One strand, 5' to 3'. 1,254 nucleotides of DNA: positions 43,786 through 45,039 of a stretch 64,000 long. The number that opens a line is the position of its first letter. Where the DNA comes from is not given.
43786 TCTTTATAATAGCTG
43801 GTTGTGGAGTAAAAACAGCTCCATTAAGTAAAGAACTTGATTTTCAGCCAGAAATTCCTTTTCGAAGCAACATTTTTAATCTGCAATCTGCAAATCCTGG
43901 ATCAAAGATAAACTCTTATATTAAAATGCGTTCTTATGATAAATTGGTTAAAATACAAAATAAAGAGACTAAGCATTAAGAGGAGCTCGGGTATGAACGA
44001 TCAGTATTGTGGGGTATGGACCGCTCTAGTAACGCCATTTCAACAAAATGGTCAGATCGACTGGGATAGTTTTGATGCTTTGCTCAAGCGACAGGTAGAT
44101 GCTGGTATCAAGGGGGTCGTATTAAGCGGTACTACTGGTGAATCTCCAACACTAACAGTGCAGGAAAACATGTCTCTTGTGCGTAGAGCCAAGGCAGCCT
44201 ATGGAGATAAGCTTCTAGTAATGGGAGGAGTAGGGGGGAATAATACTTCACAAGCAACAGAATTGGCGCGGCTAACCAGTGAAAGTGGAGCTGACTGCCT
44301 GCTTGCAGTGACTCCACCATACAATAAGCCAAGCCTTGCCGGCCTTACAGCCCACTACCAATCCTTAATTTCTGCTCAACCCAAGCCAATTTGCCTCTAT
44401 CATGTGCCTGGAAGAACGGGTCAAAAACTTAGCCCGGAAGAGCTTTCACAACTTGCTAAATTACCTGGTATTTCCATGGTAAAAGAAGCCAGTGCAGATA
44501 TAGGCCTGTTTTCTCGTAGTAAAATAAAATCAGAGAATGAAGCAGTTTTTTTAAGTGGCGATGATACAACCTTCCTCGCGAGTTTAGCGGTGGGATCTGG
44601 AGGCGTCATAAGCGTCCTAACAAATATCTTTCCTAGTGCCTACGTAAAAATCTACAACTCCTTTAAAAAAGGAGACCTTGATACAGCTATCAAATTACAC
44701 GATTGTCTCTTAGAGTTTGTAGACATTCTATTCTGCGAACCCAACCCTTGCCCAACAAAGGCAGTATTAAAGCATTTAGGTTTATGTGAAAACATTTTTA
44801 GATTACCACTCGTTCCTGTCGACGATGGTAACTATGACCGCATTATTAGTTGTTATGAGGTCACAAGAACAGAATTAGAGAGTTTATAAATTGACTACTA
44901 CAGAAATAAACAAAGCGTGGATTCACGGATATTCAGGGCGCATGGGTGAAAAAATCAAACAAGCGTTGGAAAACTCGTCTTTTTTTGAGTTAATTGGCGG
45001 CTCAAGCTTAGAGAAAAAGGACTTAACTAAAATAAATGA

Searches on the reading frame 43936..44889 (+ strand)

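Call 36: search_protein_families(library=pfam, proteins=[window:43936-44889:+], max_evalue=0.001)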
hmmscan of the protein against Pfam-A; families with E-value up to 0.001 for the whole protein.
window:43936-44889:+ (317 aa): 1 family
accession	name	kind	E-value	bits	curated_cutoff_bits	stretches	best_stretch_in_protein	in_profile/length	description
PF00701.28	DHDPS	-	1.2e-75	254.4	22.1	1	26-302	4-281/289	Dihydrodipicolinate synthetase family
